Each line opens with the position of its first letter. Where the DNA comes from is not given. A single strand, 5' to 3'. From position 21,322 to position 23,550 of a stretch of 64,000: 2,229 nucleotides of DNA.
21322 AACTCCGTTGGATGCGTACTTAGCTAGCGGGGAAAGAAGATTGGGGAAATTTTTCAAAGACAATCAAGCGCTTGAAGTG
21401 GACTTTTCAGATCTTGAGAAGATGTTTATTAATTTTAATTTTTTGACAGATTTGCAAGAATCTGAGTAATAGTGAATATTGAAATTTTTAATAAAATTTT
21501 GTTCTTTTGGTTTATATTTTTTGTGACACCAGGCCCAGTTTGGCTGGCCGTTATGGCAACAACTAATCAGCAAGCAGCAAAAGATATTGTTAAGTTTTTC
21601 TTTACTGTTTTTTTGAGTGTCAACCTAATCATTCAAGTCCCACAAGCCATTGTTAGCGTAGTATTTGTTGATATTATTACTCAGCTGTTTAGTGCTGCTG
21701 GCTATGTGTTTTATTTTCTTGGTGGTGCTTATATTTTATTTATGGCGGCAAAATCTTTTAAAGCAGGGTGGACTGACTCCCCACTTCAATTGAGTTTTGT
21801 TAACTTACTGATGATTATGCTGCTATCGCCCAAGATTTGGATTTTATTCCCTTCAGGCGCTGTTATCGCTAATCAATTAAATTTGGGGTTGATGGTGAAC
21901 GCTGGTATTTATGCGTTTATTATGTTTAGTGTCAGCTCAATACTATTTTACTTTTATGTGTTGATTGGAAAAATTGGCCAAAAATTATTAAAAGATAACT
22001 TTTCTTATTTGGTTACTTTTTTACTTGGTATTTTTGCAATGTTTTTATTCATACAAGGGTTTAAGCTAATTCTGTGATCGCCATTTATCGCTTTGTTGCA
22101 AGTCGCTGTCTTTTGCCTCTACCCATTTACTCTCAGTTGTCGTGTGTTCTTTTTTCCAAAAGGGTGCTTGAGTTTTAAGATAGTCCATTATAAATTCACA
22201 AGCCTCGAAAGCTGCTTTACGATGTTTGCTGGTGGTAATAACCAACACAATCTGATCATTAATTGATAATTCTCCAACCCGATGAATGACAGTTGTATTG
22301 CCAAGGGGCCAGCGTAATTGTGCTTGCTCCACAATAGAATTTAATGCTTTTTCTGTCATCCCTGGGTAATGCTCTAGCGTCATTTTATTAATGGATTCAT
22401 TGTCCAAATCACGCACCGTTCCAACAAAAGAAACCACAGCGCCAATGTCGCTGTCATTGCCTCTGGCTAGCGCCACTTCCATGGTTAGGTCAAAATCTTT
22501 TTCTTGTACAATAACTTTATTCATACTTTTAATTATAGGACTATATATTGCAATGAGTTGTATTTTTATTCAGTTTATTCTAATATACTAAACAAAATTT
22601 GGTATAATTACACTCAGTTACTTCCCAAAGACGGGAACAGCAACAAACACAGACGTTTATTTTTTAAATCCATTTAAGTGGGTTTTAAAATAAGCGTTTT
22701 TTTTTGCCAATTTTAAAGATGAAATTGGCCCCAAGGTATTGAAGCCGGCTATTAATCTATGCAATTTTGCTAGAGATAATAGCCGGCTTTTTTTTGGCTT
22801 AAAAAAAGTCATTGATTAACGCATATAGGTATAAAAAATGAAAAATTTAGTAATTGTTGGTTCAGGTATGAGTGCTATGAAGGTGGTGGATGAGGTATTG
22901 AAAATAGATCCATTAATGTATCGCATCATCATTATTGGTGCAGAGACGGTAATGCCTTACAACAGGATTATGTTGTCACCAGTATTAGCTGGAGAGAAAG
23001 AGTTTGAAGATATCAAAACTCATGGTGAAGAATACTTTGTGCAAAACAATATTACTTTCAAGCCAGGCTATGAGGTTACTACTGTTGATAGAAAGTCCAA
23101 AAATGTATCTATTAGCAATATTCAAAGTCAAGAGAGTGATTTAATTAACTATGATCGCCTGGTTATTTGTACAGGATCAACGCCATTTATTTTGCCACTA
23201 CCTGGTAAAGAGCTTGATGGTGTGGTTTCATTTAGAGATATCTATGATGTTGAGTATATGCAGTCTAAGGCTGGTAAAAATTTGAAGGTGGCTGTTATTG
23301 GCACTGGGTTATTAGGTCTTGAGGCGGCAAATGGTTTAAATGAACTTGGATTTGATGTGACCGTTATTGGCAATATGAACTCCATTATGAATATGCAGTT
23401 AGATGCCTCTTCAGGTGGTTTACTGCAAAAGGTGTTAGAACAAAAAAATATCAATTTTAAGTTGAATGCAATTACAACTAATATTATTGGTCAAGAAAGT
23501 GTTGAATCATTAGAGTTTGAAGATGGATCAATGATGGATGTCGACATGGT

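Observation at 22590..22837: Tandem ANTAR-style antitermination leader in front of the assimilatory nirB operon, with no ANTAR regulator gene in the window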

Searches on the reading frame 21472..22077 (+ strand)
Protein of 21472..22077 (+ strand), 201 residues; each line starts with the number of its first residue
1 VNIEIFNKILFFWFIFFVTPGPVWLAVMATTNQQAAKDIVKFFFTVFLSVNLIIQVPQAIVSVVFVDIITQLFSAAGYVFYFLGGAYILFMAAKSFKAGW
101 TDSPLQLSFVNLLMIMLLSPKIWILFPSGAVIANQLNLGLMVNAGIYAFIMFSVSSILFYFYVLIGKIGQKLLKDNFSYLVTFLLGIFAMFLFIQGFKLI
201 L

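Call 7: search_protein_families(library=pfam, proteins=[window:21472-22077:+])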
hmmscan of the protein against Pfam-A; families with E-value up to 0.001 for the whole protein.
window:21472-22077:+ (201 aa): 0 families

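Call 12: search_protein_families(library=pfam, max_evalue=1, proteins=[window:21472-22077:+])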
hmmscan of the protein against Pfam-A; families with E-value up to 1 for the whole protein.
window:21472-22077:+ (201 aa): 1 family
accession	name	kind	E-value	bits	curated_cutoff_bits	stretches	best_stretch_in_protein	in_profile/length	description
PF08229.16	SHR3_chaperone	-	0.015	14.8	25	1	31-93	37-99/188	ER membrane protein SH3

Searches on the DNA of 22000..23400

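Call 4: search_rna_families(source=window, start=22000, end=23400, threshold=evalue, max_evalue=10, show_alignments=5)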
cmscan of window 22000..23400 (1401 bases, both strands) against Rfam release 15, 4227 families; matches with E-value up to 10: 12.
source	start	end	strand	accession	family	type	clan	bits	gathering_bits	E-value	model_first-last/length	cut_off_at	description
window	22555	22676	+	RF02579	tsr26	Gene; sRNA;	-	24.5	141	0.42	1-122/122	no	S. aureus tsr26 small RNA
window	22681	22798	+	RF04312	trpB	Cis-reg;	-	19.4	59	9.8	1-107/107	no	trpB ncRNA motif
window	22651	22730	-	RF00561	SNORA40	Gene; snRNA; snoRNA; HACA-box;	-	18.4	51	3.1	1-128/128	no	Small nucleolar RNA SNORA40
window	22728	22864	+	RF01578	RUF1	Gene; sRNA;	-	17.9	70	1.4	1-264/264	no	Plasmodium RNA of unkown function RUF1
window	22541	22652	+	RF00413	SNORA19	Gene; snRNA; snoRNA; HACA-box;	-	17.3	80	9.1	1-131/131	no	Small nucleolar RNA SNORA19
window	22719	22836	-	RF01859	Phe_leader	Cis-reg; leader;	-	17.1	55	9.1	1-125/125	no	Phenylalanine leader peptide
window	22634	22715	+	RF04106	mir-1303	Gene; miRNA;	-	16.3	107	9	1-85/85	no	mir-1303 microRNA precursor family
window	22672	22795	-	RF00125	IS128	Gene; sRNA;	-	16.1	80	2.1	1-209/209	no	IS128 RNA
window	22751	22838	-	RF00973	mir-597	Gene; miRNA;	-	16.1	100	9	1-97/97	no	mir-597 microRNA precursor family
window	22686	22800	+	RF00558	L20_leader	Cis-reg; leader;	-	15.9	58.7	5.1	1-127/127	no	Ribosomal protein L20 leader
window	22657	22740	+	RF02378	SurC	Gene; sRNA;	-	14.9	80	7.8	1-161/161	no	SurC sRNA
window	22742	22789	+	RF03600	MIR3627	Gene; miRNA;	-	14.8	64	9.4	21-69/89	no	MIR3627 microRNA precursor family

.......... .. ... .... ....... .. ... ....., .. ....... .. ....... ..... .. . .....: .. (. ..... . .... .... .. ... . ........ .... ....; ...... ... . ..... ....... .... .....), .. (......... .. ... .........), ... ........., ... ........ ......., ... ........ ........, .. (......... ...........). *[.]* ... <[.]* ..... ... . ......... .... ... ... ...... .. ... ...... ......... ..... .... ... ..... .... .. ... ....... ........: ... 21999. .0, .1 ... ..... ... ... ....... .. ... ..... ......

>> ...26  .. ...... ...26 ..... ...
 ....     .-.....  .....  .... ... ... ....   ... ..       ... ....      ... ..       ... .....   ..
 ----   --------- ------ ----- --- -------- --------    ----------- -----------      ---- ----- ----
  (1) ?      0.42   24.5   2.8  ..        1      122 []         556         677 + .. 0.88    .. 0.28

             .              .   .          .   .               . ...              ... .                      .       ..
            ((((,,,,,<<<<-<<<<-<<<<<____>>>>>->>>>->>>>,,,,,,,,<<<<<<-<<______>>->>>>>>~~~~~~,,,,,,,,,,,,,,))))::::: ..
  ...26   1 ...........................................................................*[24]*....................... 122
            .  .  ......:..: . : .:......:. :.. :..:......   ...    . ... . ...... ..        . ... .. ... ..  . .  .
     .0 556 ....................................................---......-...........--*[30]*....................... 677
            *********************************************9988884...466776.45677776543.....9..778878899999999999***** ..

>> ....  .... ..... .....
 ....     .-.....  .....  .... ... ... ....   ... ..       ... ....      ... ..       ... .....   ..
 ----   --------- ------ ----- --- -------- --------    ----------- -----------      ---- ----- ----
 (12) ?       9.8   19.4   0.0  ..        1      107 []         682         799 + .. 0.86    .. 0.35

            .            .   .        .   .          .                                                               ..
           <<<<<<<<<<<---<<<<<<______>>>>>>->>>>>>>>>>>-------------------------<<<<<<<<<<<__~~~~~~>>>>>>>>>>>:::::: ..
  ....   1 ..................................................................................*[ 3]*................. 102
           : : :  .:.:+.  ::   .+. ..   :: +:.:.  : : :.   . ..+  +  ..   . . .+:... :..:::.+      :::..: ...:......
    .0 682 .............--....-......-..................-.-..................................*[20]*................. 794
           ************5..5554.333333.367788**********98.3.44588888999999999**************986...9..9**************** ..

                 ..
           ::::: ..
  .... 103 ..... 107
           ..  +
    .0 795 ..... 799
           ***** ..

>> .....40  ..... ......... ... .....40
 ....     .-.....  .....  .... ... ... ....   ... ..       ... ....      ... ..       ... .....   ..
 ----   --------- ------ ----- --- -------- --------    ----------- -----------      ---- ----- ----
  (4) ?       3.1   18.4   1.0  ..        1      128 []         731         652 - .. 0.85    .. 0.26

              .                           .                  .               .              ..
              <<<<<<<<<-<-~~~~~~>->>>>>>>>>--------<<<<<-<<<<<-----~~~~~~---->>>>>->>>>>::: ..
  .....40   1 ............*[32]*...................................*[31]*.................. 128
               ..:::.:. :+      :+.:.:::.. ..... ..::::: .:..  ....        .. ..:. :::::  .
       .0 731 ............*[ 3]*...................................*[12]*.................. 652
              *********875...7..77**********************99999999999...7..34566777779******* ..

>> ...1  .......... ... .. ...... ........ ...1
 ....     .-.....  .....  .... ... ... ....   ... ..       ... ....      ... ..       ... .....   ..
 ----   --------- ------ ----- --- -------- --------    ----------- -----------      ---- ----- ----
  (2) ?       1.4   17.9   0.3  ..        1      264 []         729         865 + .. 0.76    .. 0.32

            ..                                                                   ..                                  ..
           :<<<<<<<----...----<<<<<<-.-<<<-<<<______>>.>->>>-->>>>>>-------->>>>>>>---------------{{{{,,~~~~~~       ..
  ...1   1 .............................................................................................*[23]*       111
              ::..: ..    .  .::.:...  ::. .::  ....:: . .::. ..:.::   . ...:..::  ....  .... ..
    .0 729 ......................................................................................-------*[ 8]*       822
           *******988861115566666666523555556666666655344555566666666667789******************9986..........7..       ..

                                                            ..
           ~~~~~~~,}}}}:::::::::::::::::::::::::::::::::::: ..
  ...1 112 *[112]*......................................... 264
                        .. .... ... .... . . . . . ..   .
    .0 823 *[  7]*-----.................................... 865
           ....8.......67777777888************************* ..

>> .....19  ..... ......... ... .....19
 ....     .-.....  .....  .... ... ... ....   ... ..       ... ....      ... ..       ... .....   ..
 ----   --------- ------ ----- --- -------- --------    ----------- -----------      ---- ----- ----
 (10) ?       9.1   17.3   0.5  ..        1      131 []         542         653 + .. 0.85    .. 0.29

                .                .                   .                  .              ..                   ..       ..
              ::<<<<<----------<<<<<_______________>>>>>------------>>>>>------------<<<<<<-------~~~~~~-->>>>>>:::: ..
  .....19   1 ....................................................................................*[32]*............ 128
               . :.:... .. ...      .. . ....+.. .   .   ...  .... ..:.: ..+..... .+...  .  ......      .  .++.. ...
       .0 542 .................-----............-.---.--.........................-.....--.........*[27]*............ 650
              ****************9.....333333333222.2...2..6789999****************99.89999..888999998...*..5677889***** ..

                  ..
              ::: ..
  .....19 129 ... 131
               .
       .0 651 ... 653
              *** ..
